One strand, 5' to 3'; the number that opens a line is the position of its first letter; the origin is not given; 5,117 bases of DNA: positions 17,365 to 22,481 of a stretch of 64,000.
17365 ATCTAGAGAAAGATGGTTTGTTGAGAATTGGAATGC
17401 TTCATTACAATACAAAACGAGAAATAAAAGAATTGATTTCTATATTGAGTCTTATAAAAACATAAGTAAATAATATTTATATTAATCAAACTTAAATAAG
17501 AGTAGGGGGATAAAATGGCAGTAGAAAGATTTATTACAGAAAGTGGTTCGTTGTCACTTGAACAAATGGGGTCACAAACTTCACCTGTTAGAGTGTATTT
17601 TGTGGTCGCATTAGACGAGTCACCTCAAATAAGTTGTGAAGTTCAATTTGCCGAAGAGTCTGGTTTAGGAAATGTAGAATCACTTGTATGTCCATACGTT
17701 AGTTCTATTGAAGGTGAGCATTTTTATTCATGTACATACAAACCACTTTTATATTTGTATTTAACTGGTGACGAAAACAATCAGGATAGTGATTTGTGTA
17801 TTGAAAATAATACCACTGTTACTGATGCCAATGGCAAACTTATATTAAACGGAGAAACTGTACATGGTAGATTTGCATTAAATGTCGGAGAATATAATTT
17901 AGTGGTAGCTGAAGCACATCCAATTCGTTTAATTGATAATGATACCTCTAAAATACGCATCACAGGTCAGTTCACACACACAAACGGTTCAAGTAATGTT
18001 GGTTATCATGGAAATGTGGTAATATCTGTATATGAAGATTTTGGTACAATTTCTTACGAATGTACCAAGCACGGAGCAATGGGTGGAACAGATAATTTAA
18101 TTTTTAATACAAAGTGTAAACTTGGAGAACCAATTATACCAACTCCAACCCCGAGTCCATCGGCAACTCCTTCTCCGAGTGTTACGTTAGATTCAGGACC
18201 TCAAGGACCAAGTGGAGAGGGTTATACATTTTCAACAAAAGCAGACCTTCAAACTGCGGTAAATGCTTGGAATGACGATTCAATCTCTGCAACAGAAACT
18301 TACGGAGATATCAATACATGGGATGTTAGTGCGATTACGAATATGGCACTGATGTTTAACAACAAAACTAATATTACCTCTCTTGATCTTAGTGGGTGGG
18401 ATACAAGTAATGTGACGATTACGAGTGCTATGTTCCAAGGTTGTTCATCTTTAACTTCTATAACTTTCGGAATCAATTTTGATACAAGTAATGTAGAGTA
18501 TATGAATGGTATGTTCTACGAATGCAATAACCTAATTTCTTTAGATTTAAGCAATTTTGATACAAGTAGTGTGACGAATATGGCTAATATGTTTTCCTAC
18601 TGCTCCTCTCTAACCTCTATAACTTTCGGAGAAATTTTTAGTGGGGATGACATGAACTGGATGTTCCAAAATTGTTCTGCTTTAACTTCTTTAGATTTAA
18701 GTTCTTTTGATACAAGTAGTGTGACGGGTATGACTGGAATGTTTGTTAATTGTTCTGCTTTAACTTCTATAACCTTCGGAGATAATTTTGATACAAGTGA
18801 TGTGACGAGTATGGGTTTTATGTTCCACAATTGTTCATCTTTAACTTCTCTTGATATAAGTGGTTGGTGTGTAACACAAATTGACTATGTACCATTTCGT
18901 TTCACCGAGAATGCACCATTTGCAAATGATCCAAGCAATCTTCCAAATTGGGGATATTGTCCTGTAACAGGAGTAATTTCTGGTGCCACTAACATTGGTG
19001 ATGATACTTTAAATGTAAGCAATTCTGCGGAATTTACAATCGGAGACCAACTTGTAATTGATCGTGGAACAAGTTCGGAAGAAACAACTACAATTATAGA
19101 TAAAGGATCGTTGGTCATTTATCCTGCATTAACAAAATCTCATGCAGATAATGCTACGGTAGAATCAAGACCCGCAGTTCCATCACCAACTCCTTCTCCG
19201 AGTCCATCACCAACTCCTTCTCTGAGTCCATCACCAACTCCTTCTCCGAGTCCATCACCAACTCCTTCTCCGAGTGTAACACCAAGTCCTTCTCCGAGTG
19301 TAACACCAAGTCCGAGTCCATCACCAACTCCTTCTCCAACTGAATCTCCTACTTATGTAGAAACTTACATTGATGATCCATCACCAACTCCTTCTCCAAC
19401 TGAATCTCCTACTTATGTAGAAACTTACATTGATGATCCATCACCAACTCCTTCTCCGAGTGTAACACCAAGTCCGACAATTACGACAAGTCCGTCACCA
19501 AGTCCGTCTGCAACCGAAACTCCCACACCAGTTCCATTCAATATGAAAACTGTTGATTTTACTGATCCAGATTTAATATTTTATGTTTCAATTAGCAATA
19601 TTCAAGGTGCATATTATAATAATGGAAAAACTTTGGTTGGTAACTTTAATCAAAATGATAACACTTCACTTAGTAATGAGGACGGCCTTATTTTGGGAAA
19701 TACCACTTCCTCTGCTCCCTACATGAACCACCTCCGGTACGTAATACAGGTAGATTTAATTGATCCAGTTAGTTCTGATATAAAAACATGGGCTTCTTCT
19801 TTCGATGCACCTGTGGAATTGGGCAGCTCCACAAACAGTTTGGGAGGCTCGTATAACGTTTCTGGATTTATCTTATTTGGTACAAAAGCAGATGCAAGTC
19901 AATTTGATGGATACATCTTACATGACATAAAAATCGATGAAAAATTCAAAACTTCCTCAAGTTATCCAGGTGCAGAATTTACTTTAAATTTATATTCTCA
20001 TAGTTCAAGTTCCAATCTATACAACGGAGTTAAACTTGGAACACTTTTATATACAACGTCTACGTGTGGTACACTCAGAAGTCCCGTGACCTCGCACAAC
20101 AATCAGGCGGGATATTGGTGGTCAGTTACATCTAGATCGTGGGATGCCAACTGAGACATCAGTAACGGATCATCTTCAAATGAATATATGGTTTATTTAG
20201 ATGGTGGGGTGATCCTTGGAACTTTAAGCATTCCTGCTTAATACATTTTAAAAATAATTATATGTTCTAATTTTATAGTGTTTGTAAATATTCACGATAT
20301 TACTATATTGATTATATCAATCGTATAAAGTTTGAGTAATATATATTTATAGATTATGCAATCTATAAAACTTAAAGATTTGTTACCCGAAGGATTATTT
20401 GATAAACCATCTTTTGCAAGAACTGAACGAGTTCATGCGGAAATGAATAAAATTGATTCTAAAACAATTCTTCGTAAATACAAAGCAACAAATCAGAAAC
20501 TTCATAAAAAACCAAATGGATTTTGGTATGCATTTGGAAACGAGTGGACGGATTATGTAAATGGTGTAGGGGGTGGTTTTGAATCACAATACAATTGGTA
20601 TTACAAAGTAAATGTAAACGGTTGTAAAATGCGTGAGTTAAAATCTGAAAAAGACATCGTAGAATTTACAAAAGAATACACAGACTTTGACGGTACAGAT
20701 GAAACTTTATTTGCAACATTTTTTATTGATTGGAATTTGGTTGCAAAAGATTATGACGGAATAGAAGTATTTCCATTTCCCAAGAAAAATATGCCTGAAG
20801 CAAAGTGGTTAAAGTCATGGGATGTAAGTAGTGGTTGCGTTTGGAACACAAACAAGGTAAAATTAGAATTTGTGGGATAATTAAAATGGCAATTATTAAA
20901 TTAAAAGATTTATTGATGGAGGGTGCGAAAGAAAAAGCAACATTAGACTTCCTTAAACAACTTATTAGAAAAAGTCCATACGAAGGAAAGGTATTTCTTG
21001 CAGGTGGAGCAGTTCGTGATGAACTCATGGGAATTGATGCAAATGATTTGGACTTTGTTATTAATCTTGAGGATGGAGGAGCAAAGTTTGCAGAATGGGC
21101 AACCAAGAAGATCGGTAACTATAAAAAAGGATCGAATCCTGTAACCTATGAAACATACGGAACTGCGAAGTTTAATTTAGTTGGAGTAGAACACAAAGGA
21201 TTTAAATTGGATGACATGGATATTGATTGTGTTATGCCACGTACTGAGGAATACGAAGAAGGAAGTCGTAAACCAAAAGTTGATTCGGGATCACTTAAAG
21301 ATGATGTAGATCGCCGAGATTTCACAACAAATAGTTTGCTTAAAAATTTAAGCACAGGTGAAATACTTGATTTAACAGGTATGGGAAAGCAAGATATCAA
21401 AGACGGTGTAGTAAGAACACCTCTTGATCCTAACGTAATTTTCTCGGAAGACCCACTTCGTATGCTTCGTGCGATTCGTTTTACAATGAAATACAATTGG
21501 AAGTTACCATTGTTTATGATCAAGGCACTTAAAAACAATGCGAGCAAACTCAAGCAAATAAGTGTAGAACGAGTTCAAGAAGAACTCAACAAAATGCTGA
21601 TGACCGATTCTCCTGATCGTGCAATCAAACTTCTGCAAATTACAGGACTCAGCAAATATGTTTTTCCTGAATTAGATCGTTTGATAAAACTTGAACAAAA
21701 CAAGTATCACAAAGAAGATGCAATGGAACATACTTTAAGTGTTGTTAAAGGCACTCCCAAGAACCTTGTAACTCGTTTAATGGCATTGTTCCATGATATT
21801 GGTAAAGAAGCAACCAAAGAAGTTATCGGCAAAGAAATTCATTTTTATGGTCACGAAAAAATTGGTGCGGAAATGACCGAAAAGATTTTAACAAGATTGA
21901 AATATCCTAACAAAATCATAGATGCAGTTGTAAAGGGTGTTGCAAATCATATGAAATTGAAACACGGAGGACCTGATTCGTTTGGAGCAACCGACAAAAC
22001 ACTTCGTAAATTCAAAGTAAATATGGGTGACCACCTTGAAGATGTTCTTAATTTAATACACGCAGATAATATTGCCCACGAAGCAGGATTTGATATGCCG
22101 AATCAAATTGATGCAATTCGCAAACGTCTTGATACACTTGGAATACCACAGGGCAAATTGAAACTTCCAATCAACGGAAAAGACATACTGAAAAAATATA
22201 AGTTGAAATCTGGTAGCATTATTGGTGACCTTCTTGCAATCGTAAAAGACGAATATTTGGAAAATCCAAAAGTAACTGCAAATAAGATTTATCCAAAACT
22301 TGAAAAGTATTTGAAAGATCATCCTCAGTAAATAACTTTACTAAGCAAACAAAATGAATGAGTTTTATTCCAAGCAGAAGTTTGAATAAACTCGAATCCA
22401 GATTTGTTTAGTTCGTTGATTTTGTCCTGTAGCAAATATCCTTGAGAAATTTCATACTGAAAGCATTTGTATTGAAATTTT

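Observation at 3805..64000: Candidate new system: a cellulosome-like, plug-and-socket modular protein array in a probable phage genome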

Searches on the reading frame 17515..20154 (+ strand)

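Call 4: search_protein_families(library=pfam, proteins=[window:17515-20154:+], max_evalue=0.01)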
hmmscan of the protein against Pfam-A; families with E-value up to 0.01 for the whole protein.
window:17515-20154:+ (879 aa): 3 families
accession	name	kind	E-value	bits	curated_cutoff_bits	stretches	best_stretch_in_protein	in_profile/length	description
PF03382.20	DUF285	-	1.2e-37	128.7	25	2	379-475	2-94/120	Mycoplasma protein of unknown function, DUF285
PF13306.12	LRR_5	-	9e-12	45.4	27.7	2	280-396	7-109/127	BspA type Leucine rich repeat region (6 copies)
PF13855.12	LRR_8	-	0.00042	20.5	27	0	383-420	20-55/61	Leucine rich repeat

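Call 12: search_protein_families(library=phrogs, proteins=[window:17515-20154:+], max_evalue=0.001)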
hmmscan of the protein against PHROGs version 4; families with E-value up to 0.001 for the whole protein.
window:17515-20154:+ (879 aa): 6 families
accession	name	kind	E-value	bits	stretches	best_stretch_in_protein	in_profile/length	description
phrog_17273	-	unknown function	2.9e-20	72.2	1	260-456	1173-1362/1713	-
phrog_9915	-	unknown function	5.7e-18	64.6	1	266-446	1186-1371/1813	-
phrog_3649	-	unknown function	5.7e-16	59.5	2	268-388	183-303/375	-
phrog_22899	-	unknown function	6e-15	54.6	1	269-444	878-1042/1857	-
phrog_35701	-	unknown function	2.2e-10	41.4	1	425-483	15-78/78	-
phrog_29123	-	unknown function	2.8e-09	37.1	0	372-445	355-429/459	-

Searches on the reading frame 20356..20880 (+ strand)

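Call 6: search_protein_families(library=pfam, proteins=[window:20356-20880:+], max_evalue=0.01)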
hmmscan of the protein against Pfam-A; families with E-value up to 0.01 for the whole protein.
window:20356-20880:+ (174 aa): 0 families

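Call 12: search_protein_families(library=phrogs, proteins=[window:20356-20880:+], max_evalue=0.001)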
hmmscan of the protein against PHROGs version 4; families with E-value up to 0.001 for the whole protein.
window:20356-20880:+ (174 aa): 1 family
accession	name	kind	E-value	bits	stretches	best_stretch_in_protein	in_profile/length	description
phrog_8582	-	unknown function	1.8e-11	45.1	1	40-168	22-145/151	-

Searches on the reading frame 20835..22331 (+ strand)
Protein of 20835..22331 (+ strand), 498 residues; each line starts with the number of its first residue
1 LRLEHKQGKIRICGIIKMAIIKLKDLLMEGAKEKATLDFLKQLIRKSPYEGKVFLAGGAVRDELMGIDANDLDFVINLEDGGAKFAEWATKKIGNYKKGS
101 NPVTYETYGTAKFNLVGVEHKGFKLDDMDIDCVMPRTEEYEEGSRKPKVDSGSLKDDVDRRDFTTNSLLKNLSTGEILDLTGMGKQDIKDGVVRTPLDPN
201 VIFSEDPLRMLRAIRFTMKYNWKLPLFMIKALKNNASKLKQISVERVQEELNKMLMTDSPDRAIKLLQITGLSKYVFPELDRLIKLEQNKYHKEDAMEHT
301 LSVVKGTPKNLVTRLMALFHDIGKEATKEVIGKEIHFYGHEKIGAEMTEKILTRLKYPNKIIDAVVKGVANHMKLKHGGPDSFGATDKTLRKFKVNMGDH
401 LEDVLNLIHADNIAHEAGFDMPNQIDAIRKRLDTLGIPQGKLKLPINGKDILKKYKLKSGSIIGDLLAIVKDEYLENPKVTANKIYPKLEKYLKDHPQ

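Call 6: search_protein_families(library=pfam, proteins=[window:20835-22331:+], max_evalue=0.01)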
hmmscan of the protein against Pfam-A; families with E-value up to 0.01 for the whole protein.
window:20835-22331:+ (498 aa): 4 families
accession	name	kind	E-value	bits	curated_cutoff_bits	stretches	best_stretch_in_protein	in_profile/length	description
PF01743.26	PolyA_pol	-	1.8e-20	74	23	1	54-194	2-126/126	Poly A polymerase head domain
PF12627.12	PolyA_pol_RNAbd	-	1.7e-16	60.2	22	1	230-282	10-62/64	Probable RNA and SrmB- binding site of polymerase A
PF01966.28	HD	-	1.8e-08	35.1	22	1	311-379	25-92/116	HD domain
PF13735.12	tRNA_NucTran2_2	-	3e-08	34.2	27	1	346-476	22-135/149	tRNA nucleotidyltransferase domain 2 putative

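Call 13: search_dna_similar(query=window:20835-22331:+, collection=phages, mode=protein, max_rows=15)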
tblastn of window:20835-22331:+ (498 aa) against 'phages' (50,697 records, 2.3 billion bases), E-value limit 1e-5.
Records with a match: 399; places in all: 401; records where one place covers at least 80% of the query: 27.
Best place of each record, by identity: <60% 399.
By first word of the organism name: Erwinia 42; Escherichia 37; Klebsiella 37; Vibrio 35; Aeromonas 34; Salmonella 26; Bacteriophage 21; Cronobacter 21; Prevotella 15; Mycobacterium 11; and 41 more.
By host as written in the record: - 72; Klebsiella pneumoniae 17; Cronobacter sakazakii 16; Prevotella sp. 15; Erwinia amylovora 14; Aeromonas salmonicida 14; Aeromonas hydrophila 8; Sinorhizobium meliloti 7; and 128 more.
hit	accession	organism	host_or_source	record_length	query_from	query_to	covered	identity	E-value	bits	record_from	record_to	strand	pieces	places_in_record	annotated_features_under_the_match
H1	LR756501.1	uncultured phage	metagenomic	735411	13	485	95%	54.3%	2e-163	518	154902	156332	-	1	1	record has no annotation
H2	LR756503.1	uncultured phage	metagenomic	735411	13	485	95%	54.3%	2e-163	518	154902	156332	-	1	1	record has no annotation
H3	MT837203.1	Bacteriophage sp.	human fecal samples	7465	52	498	90%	32.3%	2e-52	196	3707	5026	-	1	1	record has no annotation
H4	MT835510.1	Bacteriophage sp.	human fecal samples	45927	25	476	91%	31.8%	5e-53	199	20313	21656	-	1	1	record has no annotation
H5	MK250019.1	Prevotella phage Lak-A2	Prevotella sp.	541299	28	491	93%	30.5%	4e-48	184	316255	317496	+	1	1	record has no annotation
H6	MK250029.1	Prevotella phage Lak-C1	Prevotella sp.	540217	28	491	93%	30.5%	9e-48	183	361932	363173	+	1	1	record has no annotation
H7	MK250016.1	Prevotella phage Lak-A1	Prevotella sp.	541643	28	491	93%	30.3%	3e-47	182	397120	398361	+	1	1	record has no annotation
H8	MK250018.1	Prevotella phage Lak-A1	Prevotella sp.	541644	28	491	93%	30.3%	3e-47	182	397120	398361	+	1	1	record has no annotation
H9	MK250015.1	Prevotella phage Lak-A1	Prevotella sp.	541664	28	491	93%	30.3%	3e-47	182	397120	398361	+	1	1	record has no annotation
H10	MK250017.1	Prevotella phage Lak-A1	Prevotella sp.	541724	28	491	93%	30.3%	3e-47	182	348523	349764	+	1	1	record has no annotation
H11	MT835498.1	Bacteriophage sp.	human fecal samples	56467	39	479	89%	30.0%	5e-40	160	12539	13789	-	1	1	record has no annotation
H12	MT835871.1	Bacteriophage sp.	human fecal samples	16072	51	479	86%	30.7%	2e-28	125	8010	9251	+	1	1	record has no annotation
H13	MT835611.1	Bacteriophage sp.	human fecal samples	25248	52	465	83%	30.9%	3e-46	179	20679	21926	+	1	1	record has no annotation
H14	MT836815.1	Bacteriophage sp.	human fecal samples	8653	43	479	88%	28.5%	4e-40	160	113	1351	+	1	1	record has no annotation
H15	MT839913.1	Bacteriophage sp.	human fecal samples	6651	35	475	89%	27.3%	4e-25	115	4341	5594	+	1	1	record has no annotation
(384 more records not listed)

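Call 35: find_related_loci(query=window:20835-22331:+, collection=viral_contigs, flank=10000)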
Query window:20835-22331:+ (498 aa) in viral_contigs; peptide patterns used: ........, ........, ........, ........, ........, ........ (x = any residue, [..] = any of these).
3 stretches matched a pattern, but none encodes a relative of the query by tblastn (E <= 1e-3).

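Call 37: get_annotated_region(hit=H1, flank=20000)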
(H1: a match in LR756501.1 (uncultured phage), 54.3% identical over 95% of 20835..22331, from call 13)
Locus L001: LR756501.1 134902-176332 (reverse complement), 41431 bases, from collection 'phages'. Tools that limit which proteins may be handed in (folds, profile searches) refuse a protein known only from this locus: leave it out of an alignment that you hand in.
description: uncultured phage genome assembly, chromosome: 1.
organism: uncultured phage (NCBI taxid 278008)
taxonomy: Viruses; environmental samples
host: -; source: metagenomic; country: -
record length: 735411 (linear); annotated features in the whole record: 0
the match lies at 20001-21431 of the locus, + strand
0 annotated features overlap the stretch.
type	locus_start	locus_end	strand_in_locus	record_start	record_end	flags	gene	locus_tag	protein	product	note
